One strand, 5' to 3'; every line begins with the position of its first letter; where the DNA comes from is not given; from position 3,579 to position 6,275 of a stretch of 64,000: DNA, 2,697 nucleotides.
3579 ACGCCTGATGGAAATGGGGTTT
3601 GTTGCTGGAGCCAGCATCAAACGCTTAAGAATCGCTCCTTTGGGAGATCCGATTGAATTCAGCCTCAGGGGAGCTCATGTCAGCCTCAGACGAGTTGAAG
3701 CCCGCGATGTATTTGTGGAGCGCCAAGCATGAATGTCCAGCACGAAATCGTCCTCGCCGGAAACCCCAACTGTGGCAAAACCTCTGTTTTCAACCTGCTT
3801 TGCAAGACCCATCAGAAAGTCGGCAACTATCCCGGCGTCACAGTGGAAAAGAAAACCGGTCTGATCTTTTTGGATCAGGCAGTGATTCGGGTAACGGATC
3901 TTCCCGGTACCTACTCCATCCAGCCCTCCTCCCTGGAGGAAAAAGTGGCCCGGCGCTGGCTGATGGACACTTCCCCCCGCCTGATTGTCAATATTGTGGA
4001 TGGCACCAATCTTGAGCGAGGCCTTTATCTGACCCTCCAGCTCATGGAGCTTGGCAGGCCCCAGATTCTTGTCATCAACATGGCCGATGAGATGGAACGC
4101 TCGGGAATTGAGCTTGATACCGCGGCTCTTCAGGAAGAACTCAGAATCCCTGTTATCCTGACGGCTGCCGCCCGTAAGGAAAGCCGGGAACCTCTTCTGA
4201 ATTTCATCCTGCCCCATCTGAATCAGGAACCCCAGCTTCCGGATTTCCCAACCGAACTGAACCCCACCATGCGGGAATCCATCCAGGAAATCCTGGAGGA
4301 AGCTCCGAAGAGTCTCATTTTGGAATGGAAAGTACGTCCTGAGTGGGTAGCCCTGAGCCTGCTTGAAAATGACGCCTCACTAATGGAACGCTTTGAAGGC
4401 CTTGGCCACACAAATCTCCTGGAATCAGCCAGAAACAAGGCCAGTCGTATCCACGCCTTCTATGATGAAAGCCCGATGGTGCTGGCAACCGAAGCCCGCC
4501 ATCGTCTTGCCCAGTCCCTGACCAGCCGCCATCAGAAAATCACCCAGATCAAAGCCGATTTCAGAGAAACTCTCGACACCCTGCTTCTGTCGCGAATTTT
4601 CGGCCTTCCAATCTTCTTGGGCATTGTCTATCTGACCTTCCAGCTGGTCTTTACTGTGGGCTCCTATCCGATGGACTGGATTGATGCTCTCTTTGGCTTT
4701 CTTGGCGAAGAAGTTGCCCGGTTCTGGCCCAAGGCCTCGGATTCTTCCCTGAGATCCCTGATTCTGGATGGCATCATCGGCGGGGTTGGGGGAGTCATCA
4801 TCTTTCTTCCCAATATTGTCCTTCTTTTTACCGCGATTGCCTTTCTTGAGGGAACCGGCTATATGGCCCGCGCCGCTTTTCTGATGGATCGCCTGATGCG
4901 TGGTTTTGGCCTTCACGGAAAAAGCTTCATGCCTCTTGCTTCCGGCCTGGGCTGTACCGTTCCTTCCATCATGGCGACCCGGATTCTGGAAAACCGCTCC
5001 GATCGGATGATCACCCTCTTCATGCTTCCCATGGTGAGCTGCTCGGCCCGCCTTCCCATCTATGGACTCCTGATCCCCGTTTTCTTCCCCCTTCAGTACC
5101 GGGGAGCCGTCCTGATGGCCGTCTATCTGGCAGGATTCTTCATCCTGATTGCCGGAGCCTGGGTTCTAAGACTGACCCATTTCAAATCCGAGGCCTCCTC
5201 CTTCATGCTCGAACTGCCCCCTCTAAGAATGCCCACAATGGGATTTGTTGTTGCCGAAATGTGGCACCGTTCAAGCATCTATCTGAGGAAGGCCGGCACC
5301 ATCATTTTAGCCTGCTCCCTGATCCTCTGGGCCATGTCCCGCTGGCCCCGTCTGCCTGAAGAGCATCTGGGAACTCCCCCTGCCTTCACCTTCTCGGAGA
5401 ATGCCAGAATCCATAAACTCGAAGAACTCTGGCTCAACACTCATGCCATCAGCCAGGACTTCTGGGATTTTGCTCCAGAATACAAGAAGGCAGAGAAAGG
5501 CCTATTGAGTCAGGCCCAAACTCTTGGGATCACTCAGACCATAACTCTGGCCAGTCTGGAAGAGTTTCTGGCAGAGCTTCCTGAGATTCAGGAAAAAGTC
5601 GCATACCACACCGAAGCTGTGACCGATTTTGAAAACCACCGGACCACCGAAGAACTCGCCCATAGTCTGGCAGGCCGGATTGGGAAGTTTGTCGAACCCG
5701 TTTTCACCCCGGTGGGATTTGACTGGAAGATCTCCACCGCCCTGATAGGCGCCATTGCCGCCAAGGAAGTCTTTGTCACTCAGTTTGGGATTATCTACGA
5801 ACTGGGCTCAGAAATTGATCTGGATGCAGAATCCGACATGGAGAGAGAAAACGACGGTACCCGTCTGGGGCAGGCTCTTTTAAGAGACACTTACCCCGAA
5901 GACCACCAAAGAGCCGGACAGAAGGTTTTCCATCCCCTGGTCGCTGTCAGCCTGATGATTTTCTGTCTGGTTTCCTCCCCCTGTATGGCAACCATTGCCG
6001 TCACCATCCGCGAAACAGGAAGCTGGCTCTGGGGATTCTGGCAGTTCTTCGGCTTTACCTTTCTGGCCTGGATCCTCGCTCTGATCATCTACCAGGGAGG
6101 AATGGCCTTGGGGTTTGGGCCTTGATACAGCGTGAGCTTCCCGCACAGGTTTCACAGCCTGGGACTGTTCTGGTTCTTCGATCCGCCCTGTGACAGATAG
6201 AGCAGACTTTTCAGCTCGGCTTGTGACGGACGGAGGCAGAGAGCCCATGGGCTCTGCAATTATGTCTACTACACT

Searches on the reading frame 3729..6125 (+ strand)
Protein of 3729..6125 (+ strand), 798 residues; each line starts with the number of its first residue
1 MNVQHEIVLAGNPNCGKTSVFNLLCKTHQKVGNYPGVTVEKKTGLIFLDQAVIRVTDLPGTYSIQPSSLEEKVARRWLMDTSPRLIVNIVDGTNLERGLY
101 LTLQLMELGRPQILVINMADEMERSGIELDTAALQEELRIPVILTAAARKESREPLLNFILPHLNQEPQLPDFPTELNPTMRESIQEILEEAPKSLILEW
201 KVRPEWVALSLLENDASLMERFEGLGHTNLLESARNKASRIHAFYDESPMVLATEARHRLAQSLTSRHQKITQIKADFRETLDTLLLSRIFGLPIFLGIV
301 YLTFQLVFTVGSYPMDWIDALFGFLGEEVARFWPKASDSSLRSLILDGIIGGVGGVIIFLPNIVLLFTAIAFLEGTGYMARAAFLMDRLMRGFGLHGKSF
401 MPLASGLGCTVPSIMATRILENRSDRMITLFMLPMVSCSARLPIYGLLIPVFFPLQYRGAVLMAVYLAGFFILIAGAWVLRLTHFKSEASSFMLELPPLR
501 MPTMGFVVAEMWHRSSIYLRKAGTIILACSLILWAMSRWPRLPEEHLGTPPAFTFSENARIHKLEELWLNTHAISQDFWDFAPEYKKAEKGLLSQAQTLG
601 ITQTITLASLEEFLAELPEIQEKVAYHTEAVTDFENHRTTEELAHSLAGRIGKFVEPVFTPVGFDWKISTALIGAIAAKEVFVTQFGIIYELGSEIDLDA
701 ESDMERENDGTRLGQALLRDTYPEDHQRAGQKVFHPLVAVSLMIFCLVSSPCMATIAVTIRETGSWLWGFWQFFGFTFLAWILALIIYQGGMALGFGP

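Call 13: search_protein_families(library=pfam, proteins=[window:3729-6125:+], max_evalue=0.0001)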
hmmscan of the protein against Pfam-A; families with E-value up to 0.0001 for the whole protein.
window:3729-6125:+ (798 aa): 5 families
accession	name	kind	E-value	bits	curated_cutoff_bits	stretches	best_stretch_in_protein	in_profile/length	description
PF02421.24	FeoB_N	-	4.4e-58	195.7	27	1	6-157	2-153/156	Ferrous iron transport protein B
PF07670.19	Gate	-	8.4e-36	123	29.6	2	357-446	2-98/104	Nucleoside recognition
PF01926.29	MMR_HSR1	-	1.7e-16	60.7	21.9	1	6-117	1-112/113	50S ribosome-binding GTPase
PF07664.17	FeoB_C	-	8.5e-15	54.7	26.6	1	462-514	1-54/54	Ferrous iron transport protein B C terminus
PF17910.6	FeoB_Cyto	-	4.2e-07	30.7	23.4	1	182-266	6-86/90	FeoB cytosolic helical domain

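Call 46: find_encoding_contigs(protein=window:3729-6125:+, flank=10000, max_places=1)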
Protein window:3729-6125:+ (798 aa): no gene with exactly this product is on record in the collection.
